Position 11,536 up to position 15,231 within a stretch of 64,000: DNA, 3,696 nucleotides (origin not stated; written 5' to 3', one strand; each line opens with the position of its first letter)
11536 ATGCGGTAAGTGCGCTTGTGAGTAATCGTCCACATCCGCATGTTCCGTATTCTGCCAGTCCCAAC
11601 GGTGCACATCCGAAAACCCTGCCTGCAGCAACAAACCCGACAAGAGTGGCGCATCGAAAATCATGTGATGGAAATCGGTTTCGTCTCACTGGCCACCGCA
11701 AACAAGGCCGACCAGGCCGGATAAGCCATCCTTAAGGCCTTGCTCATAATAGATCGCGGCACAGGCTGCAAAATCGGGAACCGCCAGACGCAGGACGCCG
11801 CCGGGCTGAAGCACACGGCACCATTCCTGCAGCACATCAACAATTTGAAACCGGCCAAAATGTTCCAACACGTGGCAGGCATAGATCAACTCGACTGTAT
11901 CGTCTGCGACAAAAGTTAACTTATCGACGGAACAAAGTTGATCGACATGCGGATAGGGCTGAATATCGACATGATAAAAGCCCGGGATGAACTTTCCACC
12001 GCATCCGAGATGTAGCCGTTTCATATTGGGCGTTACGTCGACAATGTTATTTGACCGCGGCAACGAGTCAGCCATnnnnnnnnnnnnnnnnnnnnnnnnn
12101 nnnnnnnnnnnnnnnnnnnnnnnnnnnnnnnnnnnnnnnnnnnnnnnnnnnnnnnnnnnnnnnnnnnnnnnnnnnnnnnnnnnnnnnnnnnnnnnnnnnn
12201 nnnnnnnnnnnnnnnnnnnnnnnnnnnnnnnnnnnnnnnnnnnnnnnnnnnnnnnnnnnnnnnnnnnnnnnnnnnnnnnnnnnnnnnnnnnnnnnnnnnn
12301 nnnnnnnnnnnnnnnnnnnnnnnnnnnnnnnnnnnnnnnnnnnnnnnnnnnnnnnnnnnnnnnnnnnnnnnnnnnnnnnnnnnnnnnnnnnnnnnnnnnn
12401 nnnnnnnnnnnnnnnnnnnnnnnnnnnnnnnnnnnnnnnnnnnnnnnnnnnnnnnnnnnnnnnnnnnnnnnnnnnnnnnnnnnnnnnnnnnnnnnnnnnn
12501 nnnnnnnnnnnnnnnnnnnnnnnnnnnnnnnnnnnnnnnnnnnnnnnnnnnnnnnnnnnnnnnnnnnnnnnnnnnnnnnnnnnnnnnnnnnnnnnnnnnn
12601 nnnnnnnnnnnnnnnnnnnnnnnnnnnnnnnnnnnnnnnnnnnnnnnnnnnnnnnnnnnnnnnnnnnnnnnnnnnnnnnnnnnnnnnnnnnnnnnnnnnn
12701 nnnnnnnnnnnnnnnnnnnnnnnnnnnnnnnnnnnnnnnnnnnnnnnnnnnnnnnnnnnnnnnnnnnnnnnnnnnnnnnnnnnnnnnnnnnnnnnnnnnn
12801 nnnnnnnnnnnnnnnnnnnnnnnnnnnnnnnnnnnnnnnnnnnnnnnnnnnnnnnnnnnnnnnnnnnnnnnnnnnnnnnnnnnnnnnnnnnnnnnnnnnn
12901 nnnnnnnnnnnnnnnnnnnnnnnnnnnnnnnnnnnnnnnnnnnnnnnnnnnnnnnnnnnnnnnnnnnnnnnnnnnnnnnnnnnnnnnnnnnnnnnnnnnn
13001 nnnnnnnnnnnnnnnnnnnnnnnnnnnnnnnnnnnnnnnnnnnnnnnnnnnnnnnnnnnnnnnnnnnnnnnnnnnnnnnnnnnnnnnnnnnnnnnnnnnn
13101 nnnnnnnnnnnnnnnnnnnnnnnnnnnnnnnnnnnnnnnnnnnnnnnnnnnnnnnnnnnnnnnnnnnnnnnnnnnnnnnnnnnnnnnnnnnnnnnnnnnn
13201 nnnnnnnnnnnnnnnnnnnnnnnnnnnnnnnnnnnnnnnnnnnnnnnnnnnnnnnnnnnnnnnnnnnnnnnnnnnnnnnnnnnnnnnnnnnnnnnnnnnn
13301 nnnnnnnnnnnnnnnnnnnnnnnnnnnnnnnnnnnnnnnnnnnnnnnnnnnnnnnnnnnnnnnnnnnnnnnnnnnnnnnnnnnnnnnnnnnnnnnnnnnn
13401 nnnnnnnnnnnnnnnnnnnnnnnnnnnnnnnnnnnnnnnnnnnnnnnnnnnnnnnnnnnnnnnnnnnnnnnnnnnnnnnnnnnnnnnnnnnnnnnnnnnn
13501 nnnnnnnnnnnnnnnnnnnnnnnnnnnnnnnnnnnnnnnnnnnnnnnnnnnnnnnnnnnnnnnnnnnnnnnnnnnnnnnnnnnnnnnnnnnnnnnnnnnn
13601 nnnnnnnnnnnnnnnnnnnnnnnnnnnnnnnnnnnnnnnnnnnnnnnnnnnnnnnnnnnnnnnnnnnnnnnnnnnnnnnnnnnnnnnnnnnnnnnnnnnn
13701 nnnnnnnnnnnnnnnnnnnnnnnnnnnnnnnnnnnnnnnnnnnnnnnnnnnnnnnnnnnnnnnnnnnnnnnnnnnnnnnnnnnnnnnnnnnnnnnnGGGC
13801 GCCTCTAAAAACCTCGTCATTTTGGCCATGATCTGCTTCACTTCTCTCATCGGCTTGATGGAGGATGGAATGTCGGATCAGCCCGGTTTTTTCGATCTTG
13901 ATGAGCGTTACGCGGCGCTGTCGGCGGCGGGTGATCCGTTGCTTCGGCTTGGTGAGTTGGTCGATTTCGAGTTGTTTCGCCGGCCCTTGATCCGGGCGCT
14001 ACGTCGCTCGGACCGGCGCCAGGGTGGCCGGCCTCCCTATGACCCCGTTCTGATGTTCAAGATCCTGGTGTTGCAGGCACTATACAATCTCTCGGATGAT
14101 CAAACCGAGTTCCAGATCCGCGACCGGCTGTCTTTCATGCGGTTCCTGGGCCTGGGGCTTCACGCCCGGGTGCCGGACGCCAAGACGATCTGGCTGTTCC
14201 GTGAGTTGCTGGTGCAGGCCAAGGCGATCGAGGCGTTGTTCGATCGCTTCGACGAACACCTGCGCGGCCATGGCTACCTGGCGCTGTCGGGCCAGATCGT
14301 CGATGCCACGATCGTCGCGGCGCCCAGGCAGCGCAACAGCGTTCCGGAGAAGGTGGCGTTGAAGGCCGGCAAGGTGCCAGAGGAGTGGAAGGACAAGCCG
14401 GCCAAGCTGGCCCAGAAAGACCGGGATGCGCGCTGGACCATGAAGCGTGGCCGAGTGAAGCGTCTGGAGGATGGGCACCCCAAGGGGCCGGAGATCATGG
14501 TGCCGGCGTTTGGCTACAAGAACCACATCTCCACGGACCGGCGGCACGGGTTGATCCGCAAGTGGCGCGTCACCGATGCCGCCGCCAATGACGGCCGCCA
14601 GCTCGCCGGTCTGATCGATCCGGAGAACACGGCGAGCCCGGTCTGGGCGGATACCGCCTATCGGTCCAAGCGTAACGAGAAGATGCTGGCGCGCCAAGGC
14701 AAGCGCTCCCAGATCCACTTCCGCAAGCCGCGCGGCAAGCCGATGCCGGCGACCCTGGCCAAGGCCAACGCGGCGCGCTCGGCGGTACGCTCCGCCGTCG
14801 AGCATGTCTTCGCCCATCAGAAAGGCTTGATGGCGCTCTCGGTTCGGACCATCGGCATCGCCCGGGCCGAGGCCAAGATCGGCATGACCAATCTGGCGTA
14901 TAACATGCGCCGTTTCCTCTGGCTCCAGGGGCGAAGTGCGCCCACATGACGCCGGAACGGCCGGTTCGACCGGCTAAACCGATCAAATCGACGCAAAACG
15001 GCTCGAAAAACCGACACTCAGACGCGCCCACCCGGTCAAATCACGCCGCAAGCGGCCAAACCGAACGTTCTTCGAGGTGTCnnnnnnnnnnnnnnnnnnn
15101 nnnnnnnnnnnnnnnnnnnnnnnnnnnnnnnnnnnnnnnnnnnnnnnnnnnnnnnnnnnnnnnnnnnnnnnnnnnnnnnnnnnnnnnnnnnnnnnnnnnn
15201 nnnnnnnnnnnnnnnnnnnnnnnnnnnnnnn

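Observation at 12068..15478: IS5-family element inserted into a TPR/GT41 (SPINDLY-like O-GlcNAc transferase) gene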

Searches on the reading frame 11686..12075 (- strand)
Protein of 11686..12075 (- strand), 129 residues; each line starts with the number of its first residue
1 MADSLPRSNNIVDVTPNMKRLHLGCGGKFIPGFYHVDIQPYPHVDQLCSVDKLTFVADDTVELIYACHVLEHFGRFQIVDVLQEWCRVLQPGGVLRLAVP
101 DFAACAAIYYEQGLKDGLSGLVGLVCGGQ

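Call 6: search_protein_families(library=pfam, proteins=[window:11686-12075:-])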
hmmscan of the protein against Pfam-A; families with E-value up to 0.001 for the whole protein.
window:11686-12075:- (129 aa): 3 families
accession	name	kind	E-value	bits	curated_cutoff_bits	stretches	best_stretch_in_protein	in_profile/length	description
PF08241.18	Methyltransf_11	-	2.2e-06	28.7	21.2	1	48-95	49-93/95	Methyltransferase domain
PF13649.12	Methyltransf_25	-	4.3e-05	24.6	27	1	49-93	54-97/97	Methyltransferase domain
PF08242.18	Methyltransf_12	-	0.0008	20.5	30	1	53-95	51-98/98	Methyltransferase domain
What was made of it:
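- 11482..12075 (-): Downstream SAM-methyltransferase gene. It overlaps the GT41 stop by 8 bp and is now a pseudogene, with an in-frame TGA at 11686-11688. Pfam Methyltransf_11 (call 6).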

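Call 7: search_protein_families(library=ncbifam, proteins=[window:11686-12075:-])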
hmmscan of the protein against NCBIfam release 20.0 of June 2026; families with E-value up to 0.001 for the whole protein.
window:11686-12075:- (129 aa): 0 families

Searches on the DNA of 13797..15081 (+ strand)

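Call 9: search_dna_similar(query=window:13797-15081:+, collection=plasmids, mode=near, max_rows=25)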
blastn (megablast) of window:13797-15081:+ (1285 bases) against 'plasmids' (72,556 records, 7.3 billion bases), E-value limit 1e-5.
Records with a match: 41; places in all: 42; records where one place covers at least 80% of the query: 0.
Best place of each record, by identity: 60-80% 41.
By first word of the organism name: Pseudosulfitobacter 34; Mesorhizobium 3; Agrobacterium 2; Shinella 1; Sinorhizobium 1.
By predicted mobility (MOB-suite, as given by PLSDB): non-mobilizable 35; conjugative 6.
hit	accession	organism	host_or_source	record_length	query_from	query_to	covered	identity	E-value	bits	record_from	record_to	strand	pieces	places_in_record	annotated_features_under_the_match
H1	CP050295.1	Mesorhizobium loti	Oxytropis kamtschatica,cell ...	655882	199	649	35%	76.8%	5e-62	246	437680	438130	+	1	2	IS5 family transposase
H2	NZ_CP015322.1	Mesorhizobium amorphae CCNWGS0123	Robinia pseudoacacia,cell culture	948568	199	642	35%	76.6%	3e-59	237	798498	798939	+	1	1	none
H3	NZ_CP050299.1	Mesorhizobium huakuii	Oxytropis kamtschatica,cell ...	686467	219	649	34%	77.0%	6e-61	243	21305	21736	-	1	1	none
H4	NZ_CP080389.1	Agrobacterium cucumeris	Cucumber,pure bacterial ...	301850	251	649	31%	75.7%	2e-46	195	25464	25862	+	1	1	IS5 family transposase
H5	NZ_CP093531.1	Shinella zoogloeoides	-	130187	254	649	31%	75.6%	8e-45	189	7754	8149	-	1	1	IS5 family transposase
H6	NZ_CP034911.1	Sinorhizobium alkalisoli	single cell,root nodule of Sesbania ...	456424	251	642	31%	76.1%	1e-47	198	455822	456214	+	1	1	none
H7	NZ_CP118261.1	Agrobacterium vitis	Grape,cell culture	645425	251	649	27%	78.3%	5e-27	220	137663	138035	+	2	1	none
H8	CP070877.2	Pseudosulfitobacter pseudonitzschiae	Skeletonema costatum,The surface ...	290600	255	399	11%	79.6%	1e-18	102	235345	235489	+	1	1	IS5 family transposase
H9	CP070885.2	Pseudosulfitobacter pseudonitzschiae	Skeletonema costatum,The surface ...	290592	255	399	11%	79.6%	1e-18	102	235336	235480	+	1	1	IS5 family transposase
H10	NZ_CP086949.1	Pseudosulfitobacter pseudonitzschiae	Skeletonema costatum,The surface ...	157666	255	399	11%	79.6%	1e-18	102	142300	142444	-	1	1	IS5 family transposase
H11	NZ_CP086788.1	Pseudosulfitobacter pseudonitzschiae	Thalassiosira tenera,The surface ...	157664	255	399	11%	79.6%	1e-18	102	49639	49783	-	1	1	IS5 family transposase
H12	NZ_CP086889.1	Pseudosulfitobacter pseudonitzschiae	Skeletonema costatum,The surface ...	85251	255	399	11%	79.6%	1e-18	102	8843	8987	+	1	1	IS5 family transposase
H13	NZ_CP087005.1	Pseudosulfitobacter pseudonitzschiae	Skeletonema costatum,The surface ...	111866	255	399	11%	79.6%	1e-18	102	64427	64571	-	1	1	IS5 family transposase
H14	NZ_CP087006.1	Pseudosulfitobacter pseudonitzschiae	Skeletonema costatum,The surface ...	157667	255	399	11%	79.6%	1e-18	102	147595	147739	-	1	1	none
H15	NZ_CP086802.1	Pseudosulfitobacter pseudonitzschiae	Thalassiosira tenera,The surface ...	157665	255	399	11%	79.6%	1e-18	102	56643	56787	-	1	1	IS5 family transposase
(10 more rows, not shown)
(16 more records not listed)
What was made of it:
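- Closest known: IS5 family, IS5 subgroup insertion sequences. Different: The best plasmid matches are about 77% identical over a third of the element, in Mesorhizobium and Agrobacterium (call 9).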

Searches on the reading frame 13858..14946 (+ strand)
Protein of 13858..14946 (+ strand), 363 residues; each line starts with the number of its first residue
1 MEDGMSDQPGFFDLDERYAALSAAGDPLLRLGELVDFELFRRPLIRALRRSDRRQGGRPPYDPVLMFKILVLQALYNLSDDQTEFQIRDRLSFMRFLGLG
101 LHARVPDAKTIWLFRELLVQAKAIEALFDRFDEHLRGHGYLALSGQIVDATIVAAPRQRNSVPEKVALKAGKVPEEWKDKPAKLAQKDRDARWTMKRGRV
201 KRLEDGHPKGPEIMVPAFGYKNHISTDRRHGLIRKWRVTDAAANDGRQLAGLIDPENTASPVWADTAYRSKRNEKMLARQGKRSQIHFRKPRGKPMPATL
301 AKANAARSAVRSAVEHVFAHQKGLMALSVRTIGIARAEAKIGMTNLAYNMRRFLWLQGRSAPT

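Call 6: search_protein_families(library=pfam, proteins=[window:13870-14946:+])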
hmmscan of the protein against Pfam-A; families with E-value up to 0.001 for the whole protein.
window:13870-14946:+ (359 aa): 2 families
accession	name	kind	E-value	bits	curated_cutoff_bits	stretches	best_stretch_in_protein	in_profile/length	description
PF05598.16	DUF772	-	3e-26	91.7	23.1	1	53-126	1-73/74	Transposase domain (DUF772)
PF01609.27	DDE_Tnp_1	-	9.2e-13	48.8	23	1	141-346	6-200/200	Transposase DDE domain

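Call 7: search_protein_families(library=ncbifam, proteins=[window:13870-14946:+])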
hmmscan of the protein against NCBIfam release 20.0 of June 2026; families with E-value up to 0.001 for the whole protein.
window:13870-14946:+ (359 aa): 7 families
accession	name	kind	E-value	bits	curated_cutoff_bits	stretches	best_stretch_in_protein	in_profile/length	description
NF033581.1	transpos_IS5_4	equivalog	1.3e-68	231.4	140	2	24-193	2-148/285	IS5 family transposase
NF033551.1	transpos_IS1182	equivalog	1e-41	143.4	270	3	13-189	13-183/488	IS1182 family transposase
NF033578.1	transpos_IS5_1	equivalog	3.1e-17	62.8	275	2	214-350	282-417/419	IS5 family transposase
NF033593.1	transpos_ISNCY_1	equivalog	2e-10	39.9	325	1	38-150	31-141/444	ISNCY family transposase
NF033580.1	transpos_IS5_3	equivalog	4.2e-09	36.3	110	1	215-327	127-238/258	IS5 family transposase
NF033520.1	transpos_IS982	equivalog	1.3e-05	24.9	130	1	214-346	112-241/243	IS982 family transposase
NF033579.1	transpos_IS5_2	equivalog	1.8e-05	24.4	140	1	217-346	141-287/289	IS5 family transposase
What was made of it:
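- On IS5 family insertion sequence: PF05598 gives 3e-26 and PF01609 gives 9e-13, both above their gathering scores (calls 6, 7).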

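Call 10: find_encoding_contigs(protein=window:13870-14946:+, flank=3000, max_places=10)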
Protein window:13870-14946:+ (359 aa): no gene with exactly this product is on record in the collection.

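Call 11: find_encoding_contigs(protein=window:13858-14946:+, flank=3000, max_places=10)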
Protein window:13858-14946:+ (363 aa): no gene with exactly this product is on record in the collection.

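Call 22: find_related_loci(query=window:13870-14946:+, collection=genome_contigs, flank=2000)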
Query window:13870-14946:+ (359 aa) in genome_contigs; peptide patterns used: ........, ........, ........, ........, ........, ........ (x = any residue, [..] = any of these).
150 stretches matched a pattern; 73 encode a relative of the query (tblastn E <= 1e-3); 73 distinct loci.
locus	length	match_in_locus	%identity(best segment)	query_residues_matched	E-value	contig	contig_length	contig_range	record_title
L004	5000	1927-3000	81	1-358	0e+0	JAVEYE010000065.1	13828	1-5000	MAG: Rhodospirillales bacterium isolate BF4_22 NODE_13980_length_13828_cov_6.287278_Biofilm4, whole genome shotgun seque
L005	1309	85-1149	67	4-358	3e-172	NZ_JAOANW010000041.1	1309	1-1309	Nitratireductor luteus strain SC-ST17 Scaffold39_1, whole genome shotgun sequence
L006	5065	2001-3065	65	1-355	6e-152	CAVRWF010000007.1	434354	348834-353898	MAG: uncultured Alphaproteobacteria bacterium isolate MFD05512.bin.1.260 genome assembly, contig: contig_332, whole geno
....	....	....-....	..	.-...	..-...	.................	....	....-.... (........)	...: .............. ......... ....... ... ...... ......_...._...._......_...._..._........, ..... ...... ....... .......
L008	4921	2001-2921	58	30-336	9e-117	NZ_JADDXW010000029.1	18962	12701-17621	Aurantimonas marina strain SW136 29, whole genome shotgun sequence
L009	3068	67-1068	51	4-352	3e-112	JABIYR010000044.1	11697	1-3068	MAG: Nitrospina sp. isolate SI073_bin146 k141_1301587, whole genome shotgun sequence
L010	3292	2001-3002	49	4-352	3e-111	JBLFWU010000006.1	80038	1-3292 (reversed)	MAG: Nitrospinales bacterium isolate 3300053785_124 Ga0535658_0000275, whole genome shotgun sequence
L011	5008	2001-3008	51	5-358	3e-110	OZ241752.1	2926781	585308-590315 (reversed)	MAG: Alphaproteobacteria bacterium isolate 6026b01d-81e2-46a7-9fba-fdff0c654abc genome assembly, chromosome: 1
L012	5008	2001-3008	51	5-358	5e-109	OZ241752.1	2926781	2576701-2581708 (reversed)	MAG: Alphaproteobacteria bacterium isolate 6026b01d-81e2-46a7-9fba-fdff0c654abc genome assembly, chromosome: 1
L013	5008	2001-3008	51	5-358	9e-109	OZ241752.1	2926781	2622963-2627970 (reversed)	MAG: Alphaproteobacteria bacterium isolate 6026b01d-81e2-46a7-9fba-fdff0c654abc genome assembly, chromosome: 1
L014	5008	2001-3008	51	5-358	9e-109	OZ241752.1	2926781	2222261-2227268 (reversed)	MAG: Alphaproteobacteria bacterium isolate 6026b01d-81e2-46a7-9fba-fdff0c654abc genome assembly, chromosome: 1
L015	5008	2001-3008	50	5-358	2e-108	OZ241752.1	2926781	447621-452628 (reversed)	MAG: Alphaproteobacteria bacterium isolate 6026b01d-81e2-46a7-9fba-fdff0c654abc genome assembly, chromosome: 1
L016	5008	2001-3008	50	5-358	3e-108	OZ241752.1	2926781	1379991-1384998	MAG: Alphaproteobacteria bacterium isolate 6026b01d-81e2-46a7-9fba-fdff0c654abc genome assembly, chromosome: 1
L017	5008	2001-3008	50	5-358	2e-108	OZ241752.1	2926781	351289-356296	MAG: Alphaproteobacteria bacterium isolate 6026b01d-81e2-46a7-9fba-fdff0c654abc genome assembly, chromosome: 1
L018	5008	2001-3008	50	5-358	2e-108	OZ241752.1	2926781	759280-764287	MAG: Alphaproteobacteria bacterium isolate 6026b01d-81e2-46a7-9fba-fdff0c654abc genome assembly, chromosome: 1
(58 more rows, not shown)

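Call 26: list_cluster_members(proteins=[P0005, window:13870-14946:+, window:13858-14946:+, window:13828-14946:+, window:15044-15478:-, window:15589-17073:-])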
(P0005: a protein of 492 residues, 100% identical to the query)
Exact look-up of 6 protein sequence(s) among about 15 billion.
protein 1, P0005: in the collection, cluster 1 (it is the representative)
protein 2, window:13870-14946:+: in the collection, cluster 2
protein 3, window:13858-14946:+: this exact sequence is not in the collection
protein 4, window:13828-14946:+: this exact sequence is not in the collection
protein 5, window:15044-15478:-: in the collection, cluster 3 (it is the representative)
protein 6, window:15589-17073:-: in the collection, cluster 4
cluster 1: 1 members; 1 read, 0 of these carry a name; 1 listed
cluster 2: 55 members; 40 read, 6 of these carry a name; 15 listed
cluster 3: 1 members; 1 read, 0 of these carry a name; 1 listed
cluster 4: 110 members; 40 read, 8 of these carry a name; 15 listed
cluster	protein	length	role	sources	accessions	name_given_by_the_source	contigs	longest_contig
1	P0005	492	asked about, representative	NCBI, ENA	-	-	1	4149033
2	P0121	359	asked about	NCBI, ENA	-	-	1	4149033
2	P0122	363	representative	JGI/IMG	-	IS5 family transposase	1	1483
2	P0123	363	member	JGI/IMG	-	IS5 family transposase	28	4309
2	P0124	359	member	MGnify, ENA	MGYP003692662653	FL=1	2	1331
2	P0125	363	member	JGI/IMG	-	IS5 family transposase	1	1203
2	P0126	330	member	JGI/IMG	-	IS5 family transposase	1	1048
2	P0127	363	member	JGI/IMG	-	IS5 family transposase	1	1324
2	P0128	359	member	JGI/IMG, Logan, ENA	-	-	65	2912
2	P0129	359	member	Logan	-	-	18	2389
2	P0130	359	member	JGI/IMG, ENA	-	-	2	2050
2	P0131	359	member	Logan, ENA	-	-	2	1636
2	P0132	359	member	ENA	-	-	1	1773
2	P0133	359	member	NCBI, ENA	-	-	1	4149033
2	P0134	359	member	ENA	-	-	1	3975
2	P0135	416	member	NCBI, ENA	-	-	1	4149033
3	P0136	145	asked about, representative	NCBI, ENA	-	-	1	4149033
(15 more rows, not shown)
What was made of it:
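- The source is a single 4.15-Mb contig (call 26).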

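Call 36: find_related_loci(query=window:13870-14946:+, collection=metagenome_contigs, flank=600)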
Query window:13870-14946:+ (359 aa) in metagenome_contigs; peptide patterns used: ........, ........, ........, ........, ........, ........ (x = any residue, [..] = any of these).
269 stretches matched a pattern; 185 encode a relative of the query (tblastn E <= 1e-3); the best 80 are kept; 80 distinct loci.
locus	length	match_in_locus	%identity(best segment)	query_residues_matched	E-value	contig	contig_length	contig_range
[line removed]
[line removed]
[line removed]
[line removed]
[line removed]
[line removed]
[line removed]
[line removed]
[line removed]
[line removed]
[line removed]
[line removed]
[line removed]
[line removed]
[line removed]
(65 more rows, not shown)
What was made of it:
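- Closest known: IS5 family, IS5 subgroup insertion sequences. Different: The closest full copies are unnamed metagenome or MAG sequences with transposases 81-94% identical (calls 22, 36).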
